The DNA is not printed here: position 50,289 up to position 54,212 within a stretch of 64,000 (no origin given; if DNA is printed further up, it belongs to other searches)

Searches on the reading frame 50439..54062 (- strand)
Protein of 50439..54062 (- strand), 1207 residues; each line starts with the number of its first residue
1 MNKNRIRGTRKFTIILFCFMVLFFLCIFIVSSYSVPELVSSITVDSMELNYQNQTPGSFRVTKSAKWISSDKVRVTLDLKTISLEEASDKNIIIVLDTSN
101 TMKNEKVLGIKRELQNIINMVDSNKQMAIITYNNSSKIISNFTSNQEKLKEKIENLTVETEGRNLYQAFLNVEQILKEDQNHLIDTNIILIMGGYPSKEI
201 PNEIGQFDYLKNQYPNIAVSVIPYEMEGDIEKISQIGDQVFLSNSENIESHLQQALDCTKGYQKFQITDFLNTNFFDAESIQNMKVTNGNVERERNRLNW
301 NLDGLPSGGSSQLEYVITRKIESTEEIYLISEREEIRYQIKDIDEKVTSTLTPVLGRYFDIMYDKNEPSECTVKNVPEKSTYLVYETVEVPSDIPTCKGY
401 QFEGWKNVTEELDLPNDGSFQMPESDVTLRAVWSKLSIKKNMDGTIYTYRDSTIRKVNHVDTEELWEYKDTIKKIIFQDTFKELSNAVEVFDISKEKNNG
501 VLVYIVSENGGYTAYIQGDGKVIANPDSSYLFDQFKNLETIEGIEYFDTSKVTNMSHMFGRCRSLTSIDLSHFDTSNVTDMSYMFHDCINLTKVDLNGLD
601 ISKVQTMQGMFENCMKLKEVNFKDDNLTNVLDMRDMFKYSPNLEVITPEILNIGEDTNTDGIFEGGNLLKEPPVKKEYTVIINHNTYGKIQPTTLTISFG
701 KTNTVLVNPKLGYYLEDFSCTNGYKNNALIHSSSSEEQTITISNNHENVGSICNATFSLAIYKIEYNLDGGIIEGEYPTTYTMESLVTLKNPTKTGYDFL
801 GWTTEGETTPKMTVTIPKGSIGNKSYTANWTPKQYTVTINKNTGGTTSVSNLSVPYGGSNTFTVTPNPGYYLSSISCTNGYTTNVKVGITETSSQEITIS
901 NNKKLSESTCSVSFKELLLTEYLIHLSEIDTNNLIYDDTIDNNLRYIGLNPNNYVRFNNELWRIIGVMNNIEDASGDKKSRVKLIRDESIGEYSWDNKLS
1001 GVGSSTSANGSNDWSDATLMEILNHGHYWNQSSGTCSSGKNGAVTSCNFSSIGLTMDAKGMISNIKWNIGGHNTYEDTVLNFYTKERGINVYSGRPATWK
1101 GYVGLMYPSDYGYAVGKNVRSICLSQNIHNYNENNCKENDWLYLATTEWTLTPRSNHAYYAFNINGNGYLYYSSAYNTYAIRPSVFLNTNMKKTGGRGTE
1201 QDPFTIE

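Call 74: search_protein_families(library=pfam, proteins=[window:50439-54062:-], max_evalue=0.001)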
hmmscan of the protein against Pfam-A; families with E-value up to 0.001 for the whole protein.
window:50439-54062:- (1207 aa): 5 families
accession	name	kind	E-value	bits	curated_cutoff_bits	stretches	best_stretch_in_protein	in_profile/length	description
PF03382.20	DUF285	-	1.2e-23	83.6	25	1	530-642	5-112/120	Mycoplasma protein of unknown function, DUF285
PF18998.6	Flg_new_2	-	2.5e-16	59.9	23.6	1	770-833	10-72/73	Divergent InlB B-repeat domain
PF09479.16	Flg_new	-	6.3e-12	45.9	27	1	762-824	1-60/65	Listeria-Bacteroides repeat domain (List_Bact_rpt)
PF00092.34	VWA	-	1.1e-11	45.7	23.8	1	91-249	1-166/174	von Willebrand factor type A domain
PF13519.12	VWA_2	-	2.6e-11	44.6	27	1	92-194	1-106/107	von Willebrand factor type A domain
